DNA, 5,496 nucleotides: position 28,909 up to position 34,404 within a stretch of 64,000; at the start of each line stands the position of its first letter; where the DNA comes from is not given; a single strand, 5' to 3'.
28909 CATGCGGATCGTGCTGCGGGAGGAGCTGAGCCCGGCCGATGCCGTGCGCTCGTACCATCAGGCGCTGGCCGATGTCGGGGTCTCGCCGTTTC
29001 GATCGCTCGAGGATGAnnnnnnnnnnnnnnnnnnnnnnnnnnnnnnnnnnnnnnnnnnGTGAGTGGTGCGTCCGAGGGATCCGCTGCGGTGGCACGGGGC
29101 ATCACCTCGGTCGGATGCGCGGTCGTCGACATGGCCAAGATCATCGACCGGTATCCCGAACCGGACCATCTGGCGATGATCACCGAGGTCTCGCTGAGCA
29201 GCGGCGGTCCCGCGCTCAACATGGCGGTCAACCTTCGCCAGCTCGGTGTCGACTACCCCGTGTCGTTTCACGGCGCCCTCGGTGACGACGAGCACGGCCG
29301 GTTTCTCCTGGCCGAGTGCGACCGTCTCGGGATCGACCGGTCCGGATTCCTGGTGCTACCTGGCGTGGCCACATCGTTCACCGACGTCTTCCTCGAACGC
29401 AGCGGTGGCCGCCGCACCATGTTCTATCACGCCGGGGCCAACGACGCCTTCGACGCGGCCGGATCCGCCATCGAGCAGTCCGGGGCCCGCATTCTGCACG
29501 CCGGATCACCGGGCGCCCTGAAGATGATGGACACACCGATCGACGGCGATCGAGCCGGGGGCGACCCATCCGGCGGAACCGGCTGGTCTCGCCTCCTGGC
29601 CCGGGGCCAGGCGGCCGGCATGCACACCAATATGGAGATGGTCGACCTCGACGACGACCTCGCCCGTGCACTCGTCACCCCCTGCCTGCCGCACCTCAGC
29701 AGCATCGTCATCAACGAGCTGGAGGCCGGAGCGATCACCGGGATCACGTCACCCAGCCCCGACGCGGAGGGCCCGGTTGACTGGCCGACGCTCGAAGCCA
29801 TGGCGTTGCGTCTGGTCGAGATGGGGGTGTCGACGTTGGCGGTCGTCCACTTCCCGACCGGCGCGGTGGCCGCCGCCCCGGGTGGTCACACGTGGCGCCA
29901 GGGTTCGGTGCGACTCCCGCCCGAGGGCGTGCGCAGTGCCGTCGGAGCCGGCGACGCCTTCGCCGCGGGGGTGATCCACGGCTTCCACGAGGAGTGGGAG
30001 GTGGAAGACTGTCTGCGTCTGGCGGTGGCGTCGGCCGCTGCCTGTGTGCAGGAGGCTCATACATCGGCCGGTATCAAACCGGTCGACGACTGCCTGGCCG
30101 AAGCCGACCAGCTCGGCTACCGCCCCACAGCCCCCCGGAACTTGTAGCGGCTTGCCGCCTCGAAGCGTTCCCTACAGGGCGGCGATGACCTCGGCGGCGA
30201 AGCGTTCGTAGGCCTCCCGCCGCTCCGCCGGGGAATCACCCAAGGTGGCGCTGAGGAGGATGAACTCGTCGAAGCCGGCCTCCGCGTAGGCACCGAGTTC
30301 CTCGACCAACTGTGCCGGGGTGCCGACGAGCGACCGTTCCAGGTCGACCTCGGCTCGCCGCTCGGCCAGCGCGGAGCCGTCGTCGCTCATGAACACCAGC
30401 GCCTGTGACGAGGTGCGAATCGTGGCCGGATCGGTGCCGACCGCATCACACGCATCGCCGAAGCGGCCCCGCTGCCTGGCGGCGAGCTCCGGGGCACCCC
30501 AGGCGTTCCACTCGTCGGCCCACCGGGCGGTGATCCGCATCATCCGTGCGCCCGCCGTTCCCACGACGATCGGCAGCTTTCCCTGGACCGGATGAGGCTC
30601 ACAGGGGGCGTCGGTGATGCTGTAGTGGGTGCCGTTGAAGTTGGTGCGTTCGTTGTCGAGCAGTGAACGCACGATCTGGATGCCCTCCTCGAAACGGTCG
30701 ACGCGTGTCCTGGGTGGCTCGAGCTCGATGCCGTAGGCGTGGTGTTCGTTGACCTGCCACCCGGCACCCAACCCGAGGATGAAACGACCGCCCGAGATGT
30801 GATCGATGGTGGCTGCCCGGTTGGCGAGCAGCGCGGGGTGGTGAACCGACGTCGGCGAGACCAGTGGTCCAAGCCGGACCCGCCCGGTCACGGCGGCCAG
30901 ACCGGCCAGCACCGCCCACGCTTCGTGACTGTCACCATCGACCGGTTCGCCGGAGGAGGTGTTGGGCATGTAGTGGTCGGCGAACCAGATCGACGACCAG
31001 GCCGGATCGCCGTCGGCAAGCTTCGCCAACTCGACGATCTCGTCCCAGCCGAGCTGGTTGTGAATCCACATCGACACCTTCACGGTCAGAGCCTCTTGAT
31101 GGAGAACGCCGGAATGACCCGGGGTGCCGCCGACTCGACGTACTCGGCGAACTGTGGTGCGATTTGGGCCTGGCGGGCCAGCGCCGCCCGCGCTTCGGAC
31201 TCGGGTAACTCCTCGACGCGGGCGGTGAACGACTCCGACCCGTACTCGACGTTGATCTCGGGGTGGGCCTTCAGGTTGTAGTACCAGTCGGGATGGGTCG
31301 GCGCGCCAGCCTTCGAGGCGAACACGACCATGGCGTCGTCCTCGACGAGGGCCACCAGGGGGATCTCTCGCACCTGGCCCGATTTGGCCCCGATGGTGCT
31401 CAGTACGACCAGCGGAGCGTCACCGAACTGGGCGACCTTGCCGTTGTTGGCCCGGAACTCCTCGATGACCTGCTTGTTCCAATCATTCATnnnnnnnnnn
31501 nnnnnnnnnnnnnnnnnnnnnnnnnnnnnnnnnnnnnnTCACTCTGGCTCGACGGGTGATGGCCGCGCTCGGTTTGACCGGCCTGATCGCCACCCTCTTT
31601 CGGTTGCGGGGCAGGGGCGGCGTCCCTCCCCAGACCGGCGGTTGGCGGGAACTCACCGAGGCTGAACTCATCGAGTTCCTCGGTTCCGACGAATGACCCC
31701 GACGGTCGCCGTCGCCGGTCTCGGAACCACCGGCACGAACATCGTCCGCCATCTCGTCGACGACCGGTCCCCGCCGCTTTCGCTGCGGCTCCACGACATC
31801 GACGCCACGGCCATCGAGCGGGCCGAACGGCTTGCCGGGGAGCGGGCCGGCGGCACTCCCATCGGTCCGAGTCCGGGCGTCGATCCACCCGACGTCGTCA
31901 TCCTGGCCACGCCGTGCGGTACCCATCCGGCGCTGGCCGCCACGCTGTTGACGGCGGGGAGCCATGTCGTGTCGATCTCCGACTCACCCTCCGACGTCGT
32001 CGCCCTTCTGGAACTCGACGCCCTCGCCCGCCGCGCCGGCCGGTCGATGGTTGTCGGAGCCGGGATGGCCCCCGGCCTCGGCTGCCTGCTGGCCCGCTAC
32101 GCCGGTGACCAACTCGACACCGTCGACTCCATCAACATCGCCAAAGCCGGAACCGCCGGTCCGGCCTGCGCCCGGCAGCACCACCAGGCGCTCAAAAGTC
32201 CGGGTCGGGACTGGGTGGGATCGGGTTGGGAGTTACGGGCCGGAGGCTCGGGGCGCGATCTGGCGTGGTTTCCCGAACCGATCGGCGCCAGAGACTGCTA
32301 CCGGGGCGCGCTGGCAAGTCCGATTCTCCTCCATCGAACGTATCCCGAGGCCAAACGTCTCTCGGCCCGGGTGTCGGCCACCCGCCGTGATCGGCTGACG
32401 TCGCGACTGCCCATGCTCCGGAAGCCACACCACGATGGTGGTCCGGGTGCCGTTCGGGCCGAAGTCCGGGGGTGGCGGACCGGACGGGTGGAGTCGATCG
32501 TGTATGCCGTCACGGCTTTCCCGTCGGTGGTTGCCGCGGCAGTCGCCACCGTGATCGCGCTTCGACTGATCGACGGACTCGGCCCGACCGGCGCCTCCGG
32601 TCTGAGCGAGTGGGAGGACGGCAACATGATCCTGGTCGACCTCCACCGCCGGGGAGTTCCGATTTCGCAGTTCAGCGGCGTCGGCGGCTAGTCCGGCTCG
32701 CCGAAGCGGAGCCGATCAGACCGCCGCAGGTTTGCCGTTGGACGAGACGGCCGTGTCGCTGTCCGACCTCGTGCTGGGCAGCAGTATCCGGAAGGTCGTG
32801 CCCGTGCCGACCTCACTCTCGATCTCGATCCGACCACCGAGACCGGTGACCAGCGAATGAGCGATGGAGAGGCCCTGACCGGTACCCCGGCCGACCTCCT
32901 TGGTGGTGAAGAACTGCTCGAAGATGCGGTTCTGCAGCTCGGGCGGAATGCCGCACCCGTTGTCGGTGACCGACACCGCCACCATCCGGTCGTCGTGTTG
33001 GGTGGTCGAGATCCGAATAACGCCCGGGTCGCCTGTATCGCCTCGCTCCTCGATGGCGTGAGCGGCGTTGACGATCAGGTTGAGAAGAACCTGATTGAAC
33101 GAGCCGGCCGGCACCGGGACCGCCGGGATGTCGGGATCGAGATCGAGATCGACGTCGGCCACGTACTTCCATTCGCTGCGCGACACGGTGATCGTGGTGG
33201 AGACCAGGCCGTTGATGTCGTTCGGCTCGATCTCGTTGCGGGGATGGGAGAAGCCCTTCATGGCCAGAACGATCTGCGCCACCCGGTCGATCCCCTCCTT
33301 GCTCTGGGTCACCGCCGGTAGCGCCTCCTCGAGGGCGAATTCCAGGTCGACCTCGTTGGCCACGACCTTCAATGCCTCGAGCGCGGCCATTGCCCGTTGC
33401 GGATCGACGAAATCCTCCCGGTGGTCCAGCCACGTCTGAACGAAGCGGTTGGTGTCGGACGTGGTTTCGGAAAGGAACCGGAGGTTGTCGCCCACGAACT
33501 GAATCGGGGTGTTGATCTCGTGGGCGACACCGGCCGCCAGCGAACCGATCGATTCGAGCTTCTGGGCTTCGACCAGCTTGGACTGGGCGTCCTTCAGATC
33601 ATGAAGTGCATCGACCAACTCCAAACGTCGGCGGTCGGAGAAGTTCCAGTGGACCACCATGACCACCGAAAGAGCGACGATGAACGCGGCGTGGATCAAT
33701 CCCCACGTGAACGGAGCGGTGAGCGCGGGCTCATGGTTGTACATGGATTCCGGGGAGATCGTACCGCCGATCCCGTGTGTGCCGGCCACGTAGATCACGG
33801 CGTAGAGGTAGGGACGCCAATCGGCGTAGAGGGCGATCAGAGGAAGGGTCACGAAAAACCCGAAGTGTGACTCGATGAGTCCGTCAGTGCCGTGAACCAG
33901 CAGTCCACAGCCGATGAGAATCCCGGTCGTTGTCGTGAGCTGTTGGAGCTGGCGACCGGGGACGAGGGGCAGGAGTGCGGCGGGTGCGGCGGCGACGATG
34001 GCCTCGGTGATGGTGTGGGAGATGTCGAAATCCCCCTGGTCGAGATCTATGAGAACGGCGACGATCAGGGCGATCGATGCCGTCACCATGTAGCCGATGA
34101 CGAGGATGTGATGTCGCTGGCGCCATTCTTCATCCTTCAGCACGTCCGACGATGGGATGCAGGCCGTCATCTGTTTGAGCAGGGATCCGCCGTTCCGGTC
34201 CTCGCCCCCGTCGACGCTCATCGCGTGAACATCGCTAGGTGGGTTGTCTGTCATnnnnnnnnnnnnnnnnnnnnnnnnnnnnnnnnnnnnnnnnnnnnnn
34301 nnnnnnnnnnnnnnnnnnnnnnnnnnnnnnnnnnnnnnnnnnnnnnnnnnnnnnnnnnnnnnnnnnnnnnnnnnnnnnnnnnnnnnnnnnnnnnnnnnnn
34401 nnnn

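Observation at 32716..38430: Divergent two-kinase / two-regulator locus whose outputs are HDOD and degenerate HD domains rather than DNA-binding domains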

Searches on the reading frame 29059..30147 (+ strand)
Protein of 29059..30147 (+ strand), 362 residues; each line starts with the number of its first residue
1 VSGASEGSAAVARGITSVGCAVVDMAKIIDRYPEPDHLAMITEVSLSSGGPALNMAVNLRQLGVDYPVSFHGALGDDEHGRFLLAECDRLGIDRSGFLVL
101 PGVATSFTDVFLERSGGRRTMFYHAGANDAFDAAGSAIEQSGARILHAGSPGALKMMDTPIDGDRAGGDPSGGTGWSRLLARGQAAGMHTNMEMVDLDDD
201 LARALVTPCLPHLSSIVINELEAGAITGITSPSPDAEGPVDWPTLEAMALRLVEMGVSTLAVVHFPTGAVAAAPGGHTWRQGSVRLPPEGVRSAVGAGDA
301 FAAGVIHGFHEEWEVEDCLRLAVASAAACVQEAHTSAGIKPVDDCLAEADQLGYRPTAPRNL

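Call 7: search_protein_families(library=pfam, proteins=[window:29059-30147:+], max_evalue=0.001)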
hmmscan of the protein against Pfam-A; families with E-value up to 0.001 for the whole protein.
window:29059-30147:+ (362 aa): 1 family
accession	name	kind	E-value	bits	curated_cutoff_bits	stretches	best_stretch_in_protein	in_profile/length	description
PF00294.29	PfkB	-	1.8e-32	113.3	25.8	1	26-337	15-297/302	pfkB family carbohydrate kinase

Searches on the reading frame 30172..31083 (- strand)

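Call 7: search_protein_families(library=pfam, proteins=[window:30172-31083:-], max_evalue=0.001)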
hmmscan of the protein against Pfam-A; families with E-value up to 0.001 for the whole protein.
window:30172-31083:- (303 aa): 1 family
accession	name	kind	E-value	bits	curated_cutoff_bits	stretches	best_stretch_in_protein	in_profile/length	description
PF00296.26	Bac_luciferase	-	1.3e-50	173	27.9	1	5-242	13-240/314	Luciferase-like monooxygenase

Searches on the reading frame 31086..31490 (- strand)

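Call 7: search_protein_families(library=pfam, proteins=[window:31086-31490:-], max_evalue=0.001)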
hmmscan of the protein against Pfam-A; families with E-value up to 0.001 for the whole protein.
window:31086-31490:- (134 aa): 1 family
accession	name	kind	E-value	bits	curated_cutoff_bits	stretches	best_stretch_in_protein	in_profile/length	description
PF04075.20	F420H2_quin_red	-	5.2e-25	88.5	22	1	6-120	3-118/130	F420H(2)-dependent quinone reductase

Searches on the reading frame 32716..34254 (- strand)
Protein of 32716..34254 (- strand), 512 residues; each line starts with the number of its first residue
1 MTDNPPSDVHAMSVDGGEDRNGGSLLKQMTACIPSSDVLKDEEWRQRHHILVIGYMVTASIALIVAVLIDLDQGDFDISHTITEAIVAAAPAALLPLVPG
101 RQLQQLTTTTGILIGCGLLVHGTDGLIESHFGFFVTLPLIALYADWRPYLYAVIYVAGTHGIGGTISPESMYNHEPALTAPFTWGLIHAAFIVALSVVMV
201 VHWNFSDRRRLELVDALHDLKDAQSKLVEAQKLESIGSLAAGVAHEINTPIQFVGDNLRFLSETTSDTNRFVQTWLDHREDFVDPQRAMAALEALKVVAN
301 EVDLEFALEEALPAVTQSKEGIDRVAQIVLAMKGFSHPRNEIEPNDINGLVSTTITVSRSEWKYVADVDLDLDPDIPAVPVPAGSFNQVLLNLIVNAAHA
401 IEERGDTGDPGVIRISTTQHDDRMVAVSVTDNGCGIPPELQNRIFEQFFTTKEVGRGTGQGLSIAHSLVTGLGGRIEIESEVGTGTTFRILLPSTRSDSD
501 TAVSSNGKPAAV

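Call 4: search_protein_families(library=pfam, proteins=[window:32716-34254:-], max_evalue=0.1)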
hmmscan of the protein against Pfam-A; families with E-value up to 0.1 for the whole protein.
window:32716-34254:- (512 aa): 3 families
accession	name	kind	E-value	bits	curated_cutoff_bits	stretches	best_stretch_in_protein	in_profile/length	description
PF02518.31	HATPase_c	-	1.8e-24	86.8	26.4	1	386-495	6-110/111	Histidine kinase-, DNA gyrase B-, and HSP90-like ATPase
PF00512.31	HisKA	-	0.045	14.2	26.9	0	238-273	4-41/66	His Kinase A (phospho-acceptor) domain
PF05661.17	DUF808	-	0.084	12.4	28.4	0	37-126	162-252/302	Protein of unknown function (DUF808)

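Call 5: search_protein_families(library=ncbifam, proteins=[window:32716-34254:-], max_evalue=0.1)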
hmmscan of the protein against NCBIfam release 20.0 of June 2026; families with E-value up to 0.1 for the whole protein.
window:32716-34254:- (512 aa): 87 families (the best 25 are shown)
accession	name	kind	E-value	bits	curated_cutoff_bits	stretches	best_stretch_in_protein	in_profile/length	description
NF038348.1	T2SS_HK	subfamily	3e-59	201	450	1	216-493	307-572/574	histidine kinase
NF008468.0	PRK11360.1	equivalog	1.1e-48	166.1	646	2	320-500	439-614/616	two-component system sensor histidine kinase AtoS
NF052574.1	HisKinEspCMyxo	equivalog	3.8e-44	151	1200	2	307-505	452-648/785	serine histidine kinase EspC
NF052573.1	HisKinEspAMyxo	equivalog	2.3e-42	145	1400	2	292-503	413-620/755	serine histidine kinase EspA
NF007688.0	PRK10364.1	equivalog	1.5e-33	116.2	479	2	321-496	285-453/460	two-component system sensor histidine kinase ZraS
NF010411.0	PRK13837.1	equivalog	2.1e-33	115.4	647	2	326-499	500-680/828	two-component system VirA-like sensor kinase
NF010076.0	PRK13557.1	subfamily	1e-32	113.3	631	2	313-502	204-402/540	histidine kinase famiy protein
NF046020.1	HisKinCckABruc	equivalog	1.5e-32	112.4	1000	2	369-502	574-715/868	cell cycle histidine kinase CckA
NF046026.1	HisKinCckACaul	equivalog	1.4e-29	102.7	1000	2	345-503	372-541/678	cell cycle histidine kinase CckA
NF047466.1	hybrid_RR_LvrB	exception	3.2e-29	102.3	500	2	318-493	194-375/377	hybrid histidine kinase/response regulator LvrB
NF053867.1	SprKinKinDBac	equivalog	1.6e-26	92.8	775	2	320-495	329-498/500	sporulation kinase KinD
NF041777.1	sens_FixL_Rhizob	equivalog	4.1e-26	91.7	850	2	368-496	361-483/485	sensor protein FixL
NF046044.1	PnpS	equivalog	6.8e-23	81.3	400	1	345-493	245-390/390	two-component system histidine kinase PnpS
NF047497.1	HK_LIC_12097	equivalog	2.1e-21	76.1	500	2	383-494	262-366/367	LIC_12097 family sensor histidine kinase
TIGR02956.1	TMAO_torS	equivalog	3.9e-21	74.9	676.5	1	343-502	535-690/967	TMAO reductase system sensor histidine kinase/response regulator TorS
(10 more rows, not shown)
